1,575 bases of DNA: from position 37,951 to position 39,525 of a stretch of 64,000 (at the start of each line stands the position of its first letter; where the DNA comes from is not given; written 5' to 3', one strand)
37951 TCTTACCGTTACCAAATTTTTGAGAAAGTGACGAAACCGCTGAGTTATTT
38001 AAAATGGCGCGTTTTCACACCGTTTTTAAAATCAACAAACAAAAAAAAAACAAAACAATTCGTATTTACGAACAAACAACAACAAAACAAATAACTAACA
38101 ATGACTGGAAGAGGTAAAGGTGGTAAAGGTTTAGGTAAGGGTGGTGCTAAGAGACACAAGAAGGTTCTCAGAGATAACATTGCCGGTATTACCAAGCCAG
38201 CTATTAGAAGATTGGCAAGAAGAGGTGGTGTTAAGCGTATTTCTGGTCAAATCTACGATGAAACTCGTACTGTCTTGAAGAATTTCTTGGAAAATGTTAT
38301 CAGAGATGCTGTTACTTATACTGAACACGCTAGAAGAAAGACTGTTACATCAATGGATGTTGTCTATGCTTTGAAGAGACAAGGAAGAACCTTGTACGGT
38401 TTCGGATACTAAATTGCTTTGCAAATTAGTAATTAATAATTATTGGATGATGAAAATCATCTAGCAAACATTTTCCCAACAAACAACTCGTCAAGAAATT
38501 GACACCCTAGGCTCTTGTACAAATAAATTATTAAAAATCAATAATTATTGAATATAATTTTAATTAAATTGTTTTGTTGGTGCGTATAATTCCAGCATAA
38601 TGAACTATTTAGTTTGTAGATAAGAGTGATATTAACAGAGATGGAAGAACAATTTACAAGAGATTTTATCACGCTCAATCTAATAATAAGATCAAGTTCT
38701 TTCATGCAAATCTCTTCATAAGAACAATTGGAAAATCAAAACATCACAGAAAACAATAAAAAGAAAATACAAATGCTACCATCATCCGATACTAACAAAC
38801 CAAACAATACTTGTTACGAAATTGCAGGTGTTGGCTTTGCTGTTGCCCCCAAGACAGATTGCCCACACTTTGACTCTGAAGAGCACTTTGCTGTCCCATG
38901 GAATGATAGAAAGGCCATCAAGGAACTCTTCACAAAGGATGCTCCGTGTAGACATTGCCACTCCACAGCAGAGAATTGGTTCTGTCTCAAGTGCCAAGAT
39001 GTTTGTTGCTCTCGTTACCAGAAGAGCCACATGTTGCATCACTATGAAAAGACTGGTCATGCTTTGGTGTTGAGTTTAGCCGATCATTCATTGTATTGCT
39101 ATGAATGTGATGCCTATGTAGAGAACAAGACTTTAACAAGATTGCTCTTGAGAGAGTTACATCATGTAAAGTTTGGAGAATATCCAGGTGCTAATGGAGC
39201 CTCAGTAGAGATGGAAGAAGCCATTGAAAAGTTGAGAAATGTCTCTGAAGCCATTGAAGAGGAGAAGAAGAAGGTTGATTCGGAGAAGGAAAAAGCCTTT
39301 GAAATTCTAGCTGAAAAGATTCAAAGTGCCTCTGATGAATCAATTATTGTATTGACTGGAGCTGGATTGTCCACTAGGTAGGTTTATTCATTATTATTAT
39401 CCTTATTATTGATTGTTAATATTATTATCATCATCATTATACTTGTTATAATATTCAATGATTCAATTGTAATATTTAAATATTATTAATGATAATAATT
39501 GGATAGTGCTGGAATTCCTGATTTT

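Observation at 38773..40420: Sirtuin with an N-terminal UBP-type zinc finger (ZnF-UBP–Sir2 fusion)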

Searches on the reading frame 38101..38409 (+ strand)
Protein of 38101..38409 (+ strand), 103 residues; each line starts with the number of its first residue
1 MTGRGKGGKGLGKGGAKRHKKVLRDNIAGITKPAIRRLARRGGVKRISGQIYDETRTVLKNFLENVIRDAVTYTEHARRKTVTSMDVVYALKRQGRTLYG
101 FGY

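Call 34: search_protein_families(library=pfam, proteins=[window:38101-38409:+], max_evalue=0.001)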
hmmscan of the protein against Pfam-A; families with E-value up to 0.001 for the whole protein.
window:38101-38409:+ (103 aa): 6 families
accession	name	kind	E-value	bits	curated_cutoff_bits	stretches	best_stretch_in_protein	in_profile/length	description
PF15511.12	CENP-T_C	-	8.6e-10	39.1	28.1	1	30-96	13-79/108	Centromere kinetochore component CENP-T histone fold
PF00125.30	Histone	-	4e-05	24.3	26.4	1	40-93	68-121/122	Core histone H2A/H2B/H3/H4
PF02969.23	TAF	-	5.3e-05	23.7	21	1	30-92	4-66/66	TATA box binding protein associated factor (TAF)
PF00808.29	CBFD_NFYB_HMF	-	0.00016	22.3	21.4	1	34-91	7-65/65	Histone-like transcription factor (CBF/NF-Y) and archaeal histone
PF15630.12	CENP-S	-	0.00039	21.2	28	1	61-94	40-73/76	CENP-S protein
PF02291.21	TFIID-31kDa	-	0.00061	20.3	29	1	35-94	11-70/122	Transcription initiation factor IID, 31kD subunit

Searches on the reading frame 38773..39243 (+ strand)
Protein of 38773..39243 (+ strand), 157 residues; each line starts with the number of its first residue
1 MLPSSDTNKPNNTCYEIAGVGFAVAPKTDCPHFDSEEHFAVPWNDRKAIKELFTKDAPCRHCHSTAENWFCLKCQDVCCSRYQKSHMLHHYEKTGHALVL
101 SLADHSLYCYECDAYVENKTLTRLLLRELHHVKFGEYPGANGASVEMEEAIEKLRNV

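Call 19: search_solved_structures(query=window:38773-39234:+, max_evalue=0.01, show_alignments=5)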
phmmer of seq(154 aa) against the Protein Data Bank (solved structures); distinct sequences matched with E-value up to 0.01: 18.
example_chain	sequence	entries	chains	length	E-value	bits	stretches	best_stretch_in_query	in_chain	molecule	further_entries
5g0f_A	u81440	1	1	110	4.8e-21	78.7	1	57-136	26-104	HDAC6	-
5b8d_A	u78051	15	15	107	1.2e-18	70.8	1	57-136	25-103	Histone deacetylase 6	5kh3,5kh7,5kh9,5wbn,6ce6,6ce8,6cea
3c5k_A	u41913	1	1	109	1.6e-18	70.4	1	57-136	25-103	Histone deacetylase 6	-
7zyu_A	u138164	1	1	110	1.7e-18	70.4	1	57-136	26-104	Histone deacetylase 6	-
3gv4_A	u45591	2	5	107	1.7e-18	70.4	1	57-136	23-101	Histone deacetylase 6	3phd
5wpb_A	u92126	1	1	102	1.2e-17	67.7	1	57-135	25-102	Histone deacetylase 6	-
9yc2_A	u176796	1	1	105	1.1e-13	54.8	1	58-119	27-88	Ubiquitin carboxyl-terminal hydrolase 49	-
9ycw_A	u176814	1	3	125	1.4e-06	31.7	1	54-117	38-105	Ubiquitin carboxyl-terminal hydrolase 16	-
2i50_A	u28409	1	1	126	1.4e-06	31.6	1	54-117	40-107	Ubiquitin carboxyl-terminal hydrolase 16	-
6tbm_Q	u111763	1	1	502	6e-06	29.6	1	47-121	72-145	Ubiquitin carboxyl-terminal hydrolase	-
3m99_A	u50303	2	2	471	1.1e-05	28.8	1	49-121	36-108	Ubiquitin carboxyl-terminal hydrolase 8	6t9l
4zux_U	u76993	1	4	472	1.1e-05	28.8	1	49-121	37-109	Ubiquitin carboxyl-terminal hydrolase 8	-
4fip_A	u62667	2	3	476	1.3e-05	28.5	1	49-121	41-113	Ubiquitin carboxyl-terminal hydrolase 8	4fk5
3mhh_A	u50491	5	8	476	1.3e-05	28.5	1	49-121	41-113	Ubiquitin carboxyl-terminal hydrolase 8 | Ubiquitin carboxyl-terminal hydrolase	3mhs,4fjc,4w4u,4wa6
6aqr_A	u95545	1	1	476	1.3e-05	28.5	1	49-121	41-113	Ubiquitin carboxyl-terminal hydrolase 8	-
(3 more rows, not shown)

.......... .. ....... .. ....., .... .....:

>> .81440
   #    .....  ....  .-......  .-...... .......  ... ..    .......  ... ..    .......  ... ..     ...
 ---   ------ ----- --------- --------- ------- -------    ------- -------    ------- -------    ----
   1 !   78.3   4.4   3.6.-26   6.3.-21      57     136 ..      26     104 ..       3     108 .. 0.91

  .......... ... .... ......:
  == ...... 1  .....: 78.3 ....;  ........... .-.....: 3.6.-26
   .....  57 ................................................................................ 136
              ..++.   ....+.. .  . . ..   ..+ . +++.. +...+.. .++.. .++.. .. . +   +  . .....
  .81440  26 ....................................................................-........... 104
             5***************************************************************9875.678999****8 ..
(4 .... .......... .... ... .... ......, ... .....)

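Call 27: find_homologous_proteins(query=window:38773-39243:+, max_evalue=0.00001)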
Query seq(157 aa) (157 aa): 1 proteins with E <= 0.00001 among 17 candidates.
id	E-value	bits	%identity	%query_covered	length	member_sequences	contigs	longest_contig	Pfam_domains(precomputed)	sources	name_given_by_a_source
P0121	1.5e-56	209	60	100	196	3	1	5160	PF02148.26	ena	-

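Call 39: search_protein_families(library=pfam, alignment_id=A3, max_evalue=0.00001)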
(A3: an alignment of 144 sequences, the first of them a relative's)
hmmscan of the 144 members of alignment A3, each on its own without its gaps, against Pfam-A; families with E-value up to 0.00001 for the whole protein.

A. member 1, P0121 (196 aa): 1 family
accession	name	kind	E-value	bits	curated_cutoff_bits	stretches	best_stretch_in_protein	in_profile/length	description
PF02148.25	zf-UBP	-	1.4e-19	70.5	22.7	1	94-155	1-62/63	Zn-finger in ubiquitin-hydrolases and other protein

B. families by the number of members that match (of 144 scanned): 17 families
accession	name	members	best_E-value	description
PF02148.25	zf-UBP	144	8.7e-51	Zn-finger in ubiquitin-hydrolases and other protein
PF02146.23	SIR2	29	4.2e-62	Sir2 family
PF00850.24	Hist_deacetyl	16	1.4e-187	Histone deacetylase domain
PF13639.12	zf-RING_2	3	4.6e-13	Ring finger domain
PF00569.23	ZZ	3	1.6e-10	Zinc finger, ZZ type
PF12678.13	zf-rbx1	3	4.6e-10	RING-H2 zinc finger domain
PF13923.12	zf-C3HC4_2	3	1.8e-08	Zinc finger, C3HC4 type (RING finger)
PF00097.31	zf-C3HC4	3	2.9e-07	Zinc finger, C3HC4 type (RING finger)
PF06094.17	GGACT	2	4.1e-13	Gamma-glutamyl cyclotransferase, AIG2-like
PF17123.11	zf-RING_11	2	6.3e-08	RING-like zinc finger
PF03747.19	ADP_ribosyl_GH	1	3.4e-58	ADP-ribosylglycohydrolase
PF04450.18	BSP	1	2.6e-18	Peptidase of plants and bacteria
PF03107.22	C1_2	1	5.5e-11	C1 domain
PF14441.12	OTT_1508_deam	1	1.3e-07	OTT_1508-like deaminase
PF11597.13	Med13_N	1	3.8e-06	Mediator complex subunit 13 N-terminal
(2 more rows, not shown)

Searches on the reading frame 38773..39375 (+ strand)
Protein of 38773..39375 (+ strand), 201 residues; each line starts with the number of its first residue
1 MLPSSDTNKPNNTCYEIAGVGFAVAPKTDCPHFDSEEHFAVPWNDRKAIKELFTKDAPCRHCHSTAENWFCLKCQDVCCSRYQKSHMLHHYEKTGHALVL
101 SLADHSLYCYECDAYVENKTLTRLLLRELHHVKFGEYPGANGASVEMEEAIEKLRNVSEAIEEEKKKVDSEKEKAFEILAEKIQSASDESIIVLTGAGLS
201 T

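Call 49: predict_structure(alignment_id=A4)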
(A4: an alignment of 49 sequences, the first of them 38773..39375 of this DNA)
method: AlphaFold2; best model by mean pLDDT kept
length: 201 residues; sequences in the alignment: 49
mean_pLDDT: 84.6   pTM: 0.69
mean pLDDT of the five models: 84.6, 83.8, 83.1, 80.9, 78.9
residues with pLDDT >= 90: 78; 70-90: 99; 50-70: 17; < 50: 7
segments of 3 or more residues with pLDDT < 50: 1-4, 199-201
pLDDT, mean of each block of 10 residues (from residue 1): 52 89 92 90 82 87 96 96 97 97 94 93 87 80 69 83 83 86 82 61 43
secondary structure, 60 per line:
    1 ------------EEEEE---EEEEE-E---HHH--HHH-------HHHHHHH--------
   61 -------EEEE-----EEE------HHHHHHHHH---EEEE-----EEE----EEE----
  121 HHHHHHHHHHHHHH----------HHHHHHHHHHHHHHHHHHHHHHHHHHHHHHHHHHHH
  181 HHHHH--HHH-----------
elements in order: E13-17 E21-25 H46-52 E68-71 E77-79 H86-94 E98-101 E107-109 E114-116 H121-134 H145-185

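Call 53: fold_search(model_id=the predicted structure, library=pdb)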
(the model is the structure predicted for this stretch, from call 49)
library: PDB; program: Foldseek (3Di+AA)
matches with E <= 10: 134; with E <= 0.001: 33
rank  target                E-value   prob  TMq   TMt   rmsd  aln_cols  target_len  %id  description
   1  7zyu_A                9.4e-10  1.00  0.47  0.85   1.8       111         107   38  HDAC6 ZnF domain inhibitor - DARPin (Designed Ankyrin repeat protein) F10 (released 2022-06-01)
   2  5g0f                  9.4e-10  1.00  0.47  0.83   2.2       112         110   39  Crystal structure of Danio rerio HDAC6 ZnF-UBP domain (released 2016-07-27)
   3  3phd_A                1.0e-09  1.00  0.48  0.91   1.7       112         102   37  Crystal structure of human HDAC6 in complex with ubiquitin (released 2011-02-23)
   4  5wpb                  1.3e-09  1.00  0.47  0.90   1.6       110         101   35  Crystal structure of fragment 3-(3-(pyridin-2-ylmethoxy)quinoxalin-2-yl)propanoic acid bound in the ubiquitin binding po (released 2017-08-23)
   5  5wbn                  1.6e-09  1.00  0.47  0.88   1.9       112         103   37  Crystal structure of fragment 3-(3-Benzyl-2-oxo-2H-[1,2,4]triazino[2,3-c]quinazolin-6-yl)propanoic acid bound in the ubi (released 2017-08-02)
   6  3c5k                  1.8e-09  1.00  0.48  0.85   1.7       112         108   37  Crystal structure of human HDAC6 zinc finger domain (released 2008-02-19)
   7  5kh3                  2.3e-09  1.00  0.47  0.91   1.7       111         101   36  Crystal structure of fragment (3-(5-Chloro-1,3-benzothiazol-2-yl)propanoic acid) bound in the ubiquitin binding pocket o (released 2016-07-27)
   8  6cec                  2.8e-09  1.00  0.47  0.91   1.7       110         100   35  Crystal structure of fragment 3-(3-Methoxy-2-quinoxalinyl)propanoic acid bound in the ubiquitin binding pocket of the HD (released 2018-02-28)
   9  3gv4_A                5.8e-09  1.00  0.46  0.90   1.8       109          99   37  Crystal structure of human HDAC6 zinc finger domain and ubiquitin C-terminal peptide RLRGG (released 2009-04-28)
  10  3phd_B                6.5e-09  1.00  0.47  0.90   1.8       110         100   37  Crystal structure of human HDAC6 in complex with ubiquitin (released 2011-02-23)
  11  3phd_D                6.9e-08  1.00  0.38  0.86   2.9        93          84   39  Crystal structure of human HDAC6 in complex with ubiquitin (released 2011-02-23)
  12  3phd_C                8.2e-08  1.00  0.37  0.85   2.2        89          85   39  Crystal structure of human HDAC6 in complex with ubiquitin (released 2011-02-23)
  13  9yc2                  1.5e-07  1.00  0.44  0.80   2.9       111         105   32  Crystal structure of USP49 ZnF-UBP domain (released 2025-10-29)
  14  4fjc_A                3.5e-05  1.00  0.38  0.19   7.3       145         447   22  Structure of the SAGA Ubp8/Sgf11(1-72, Delta-ZnF)/Sus1/Sgf73 DUB module (released 2012-07-25)
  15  6tbm_Q                4.7e-05  1.00  0.32  0.14   5.5        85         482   25  Structure of SAGA bound to TBP, including Spt8 and DUB (released 2020-02-12)
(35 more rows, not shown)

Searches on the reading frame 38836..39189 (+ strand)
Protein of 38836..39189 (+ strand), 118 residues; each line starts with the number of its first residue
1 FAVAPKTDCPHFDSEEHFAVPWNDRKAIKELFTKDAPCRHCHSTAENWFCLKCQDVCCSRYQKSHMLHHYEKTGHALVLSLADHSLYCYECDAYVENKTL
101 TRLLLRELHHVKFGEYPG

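Call 35: search_protein_representatives(protein=window:38836-39189:+)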
Query: 118 residues. Proteins with E-value up to 0.001 (for the whole library): 1644; up to 1e-10: 518; up to 1e-30: 7. The best 150 are listed.
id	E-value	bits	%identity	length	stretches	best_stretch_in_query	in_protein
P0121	8.6e-45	168.3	66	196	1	1-117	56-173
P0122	2.8e-40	153.8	43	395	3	6-113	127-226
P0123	1.4e-38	148.2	42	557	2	2-101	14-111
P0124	6.5e-34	133.2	38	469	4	56-115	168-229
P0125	1.1e-32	129.2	40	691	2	1-116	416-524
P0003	7.9e-31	123.2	53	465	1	1-118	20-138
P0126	7.9e-31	123.2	46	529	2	3-100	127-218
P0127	1.4e-30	122.4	40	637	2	1-117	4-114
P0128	3.7e-30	121.0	44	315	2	30-117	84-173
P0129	6.0e-30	120.4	45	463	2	35-117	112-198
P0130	1.6e-28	115.8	42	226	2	25-115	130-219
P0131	8.1e-28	113.5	42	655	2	33-114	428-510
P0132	1.3e-27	112.8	35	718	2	8-114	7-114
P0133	3.7e-27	111.3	38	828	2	1-115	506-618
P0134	4.2e-27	111.2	39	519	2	1-115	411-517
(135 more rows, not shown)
